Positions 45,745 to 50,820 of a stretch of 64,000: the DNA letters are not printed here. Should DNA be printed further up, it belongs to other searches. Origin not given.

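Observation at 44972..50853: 5.9-kb genomic island abutting the tRNA-His 3' end, bounded by a 12-bp direct repeat of the tRNA terminus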

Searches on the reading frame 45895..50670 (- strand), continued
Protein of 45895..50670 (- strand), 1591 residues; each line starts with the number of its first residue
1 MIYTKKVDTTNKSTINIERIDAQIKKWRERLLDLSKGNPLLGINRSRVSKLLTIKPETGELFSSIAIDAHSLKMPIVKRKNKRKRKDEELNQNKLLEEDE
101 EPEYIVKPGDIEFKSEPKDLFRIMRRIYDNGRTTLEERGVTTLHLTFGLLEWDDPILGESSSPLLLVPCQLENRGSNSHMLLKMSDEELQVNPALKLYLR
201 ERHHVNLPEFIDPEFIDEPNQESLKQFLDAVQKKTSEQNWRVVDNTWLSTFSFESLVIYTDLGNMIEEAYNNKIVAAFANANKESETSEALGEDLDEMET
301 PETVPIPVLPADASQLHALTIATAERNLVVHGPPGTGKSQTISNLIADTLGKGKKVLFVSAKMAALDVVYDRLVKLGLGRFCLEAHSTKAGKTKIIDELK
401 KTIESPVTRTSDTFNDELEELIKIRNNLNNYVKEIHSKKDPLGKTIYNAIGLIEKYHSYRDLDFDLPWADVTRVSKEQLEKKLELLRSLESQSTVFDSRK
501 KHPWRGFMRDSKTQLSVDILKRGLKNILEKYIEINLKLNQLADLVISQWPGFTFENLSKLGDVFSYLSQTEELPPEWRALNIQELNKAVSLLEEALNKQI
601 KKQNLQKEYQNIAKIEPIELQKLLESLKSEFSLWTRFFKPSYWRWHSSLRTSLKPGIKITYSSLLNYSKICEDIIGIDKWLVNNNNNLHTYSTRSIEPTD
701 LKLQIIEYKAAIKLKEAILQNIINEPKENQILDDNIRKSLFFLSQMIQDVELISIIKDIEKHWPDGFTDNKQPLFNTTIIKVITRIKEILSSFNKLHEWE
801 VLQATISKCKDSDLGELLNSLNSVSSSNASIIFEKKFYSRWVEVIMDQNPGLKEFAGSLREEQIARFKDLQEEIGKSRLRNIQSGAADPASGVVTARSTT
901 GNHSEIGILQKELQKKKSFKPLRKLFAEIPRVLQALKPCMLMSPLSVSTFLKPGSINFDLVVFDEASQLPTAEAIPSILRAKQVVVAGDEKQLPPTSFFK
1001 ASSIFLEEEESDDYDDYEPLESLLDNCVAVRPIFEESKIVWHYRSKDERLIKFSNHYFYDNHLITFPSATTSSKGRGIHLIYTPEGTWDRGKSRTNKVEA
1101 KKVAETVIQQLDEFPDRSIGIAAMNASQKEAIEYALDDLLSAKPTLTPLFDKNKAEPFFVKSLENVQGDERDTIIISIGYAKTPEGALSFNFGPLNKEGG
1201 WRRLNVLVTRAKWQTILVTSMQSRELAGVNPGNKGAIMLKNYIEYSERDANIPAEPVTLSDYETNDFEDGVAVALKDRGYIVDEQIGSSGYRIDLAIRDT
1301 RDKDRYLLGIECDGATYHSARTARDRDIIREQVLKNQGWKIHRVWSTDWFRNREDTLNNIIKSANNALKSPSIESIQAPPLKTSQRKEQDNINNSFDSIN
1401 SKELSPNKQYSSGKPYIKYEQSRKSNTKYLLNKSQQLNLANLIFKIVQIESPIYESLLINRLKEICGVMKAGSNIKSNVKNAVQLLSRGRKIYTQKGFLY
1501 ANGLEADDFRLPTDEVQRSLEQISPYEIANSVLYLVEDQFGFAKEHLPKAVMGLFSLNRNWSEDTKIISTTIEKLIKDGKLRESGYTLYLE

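Call 66: search_solved_structures(query=window:45895-50670:-, max_evalue=0.001)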
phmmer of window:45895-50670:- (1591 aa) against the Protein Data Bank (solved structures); distinct sequences matched with E-value up to 0.001: 14.
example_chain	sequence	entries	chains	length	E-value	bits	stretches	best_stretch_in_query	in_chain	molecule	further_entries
4b3g_A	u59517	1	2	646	1.4e-12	49.3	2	311-374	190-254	DNA-BINDING PROTEIN SMUBP-2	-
4b3f_X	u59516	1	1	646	1.4e-12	49.3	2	311-374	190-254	DNA-BINDING PROTEIN SMUBP-2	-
5eaw_A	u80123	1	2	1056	8.6e-05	23.5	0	1160-1223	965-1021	DNA replication ATP-dependent helicase/nuclease DNA2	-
5eax_A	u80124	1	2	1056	8.6e-05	23.5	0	1160-1223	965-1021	DNA replication ATP-dependent helicase/nuclease DNA2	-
5ean_A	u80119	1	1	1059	8.7e-05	23.5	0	1160-1223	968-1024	DNA replication ATP-dependent helicase/nuclease DNA2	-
2xzo_A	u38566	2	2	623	8.8e-05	23.5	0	312-387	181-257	REGULATOR OF NONSENSE TRANSCRIPTS 1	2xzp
2gjk_A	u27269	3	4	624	8.8e-05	23.5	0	312-387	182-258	Regulator of nonsense transcripts 1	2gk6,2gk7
6ej5_A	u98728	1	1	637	9.6e-05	23.4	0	312-387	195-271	Regulator of nonsense transcripts 1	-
9qwn_A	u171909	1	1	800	0.00018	22.4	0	309-387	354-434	Isoform 2 of Regulator of nonsense transcripts 1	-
8rd3_A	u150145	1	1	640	0.00022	22.2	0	955-1220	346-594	ATP-dependent helicase NAM7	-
2wjv_A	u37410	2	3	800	0.00022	22.2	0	312-387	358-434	REGULATOR OF NONSENSE TRANSCRIPTS 1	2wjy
5mzn_A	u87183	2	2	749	0.00038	21.4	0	949-1005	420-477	Helicase SEN1,Helicase SEN1 | Helicase SEN1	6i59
2xzl_A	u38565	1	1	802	0.00048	21.1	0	954-1220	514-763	ATP-DEPENDENT HELICASE NAM7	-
9qdq_A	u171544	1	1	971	0.00091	20.1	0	955-1220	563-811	ATP-dependent helicase NAM7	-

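Call 67: search_protein_families(library=ncbifam, proteins=[window:45895-50670:-], max_evalue=0.01)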
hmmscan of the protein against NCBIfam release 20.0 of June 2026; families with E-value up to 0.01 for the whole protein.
window:45895-50670:- (1591 aa): 8 families
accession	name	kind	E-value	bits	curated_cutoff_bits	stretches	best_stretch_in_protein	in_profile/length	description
NF058533.1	antiphage_ProA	equivalog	0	1210.7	1500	1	12-1559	348-1903/1903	anti-phage protein ProA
NF042953.1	Hhe_antiphage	equivalog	7.1e-239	796.2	2000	2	702-1393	1020-1712/1797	DUF4011 domain-containing anti-phage protein Hhe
TIGR00376.1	TIGR00376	hypoth_equivalog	3.2e-30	105.2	348.9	3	312-434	160-283/639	IGHMBP2 family helicase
NF040671.1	PLuB_AAA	exception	4e-21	74.2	999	2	954-1221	959-1232/1256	PLuB system helicase-like protein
TIGR01448.2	helicase_RecD2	equivalog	1.1e-05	23.9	500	1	255-356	267-362/713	SF1B family DNA helicase RecD2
NF042959.1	IteA_antiphage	equivalog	0.00099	18.4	510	0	313-350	114-149/367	anti-phage ATPase IteA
NF038214.1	IS21_help_AAA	equivalog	0.0011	18.8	200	1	312-362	77-127/232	IS21-like element helper ATPase IstB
TIGR01447.1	recD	equivalog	0.0057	15.3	310.15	0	306-347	144-185/597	exodeoxyribonuclease V subunit alpha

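Call 73: search_dna_similar(query=window:45895-50670:-, collection=phages, mode=protein, max_rows=10)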
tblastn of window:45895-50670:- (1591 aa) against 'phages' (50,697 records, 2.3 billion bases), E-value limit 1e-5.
Records with a match: 3; places in all: 3; records where one place covers at least 80% of the query: 0.
Best place of each record, by identity: <60% 3.
By first word of the organism name: Liberibacter 2; Bacteriophage 1.
By host as written in the record: - 1; Candidatus Liberibacter asiaticus 1; Candidatus Liberibacter asiaticus str. JXGC 1.
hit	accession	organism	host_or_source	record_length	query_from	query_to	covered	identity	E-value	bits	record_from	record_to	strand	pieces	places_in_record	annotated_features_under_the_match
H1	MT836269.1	Bacteriophage sp.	human fecal samples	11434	27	1538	71%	34.2%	1e-110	607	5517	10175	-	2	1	record has no annotation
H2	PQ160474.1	Liberibacter phage P-9PA-3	Candidatus Liberibacter asiaticus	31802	1029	1366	20%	35.7%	7e-17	212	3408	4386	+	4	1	DNA helicase-like protein (x2)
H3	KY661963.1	Liberibacter phage P-JXGC-3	Candidatus Liberibacter asiaticus str. ...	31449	1029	1366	20%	35.7%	7e-17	212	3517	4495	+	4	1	hypothetical protein | DNA helicase related protein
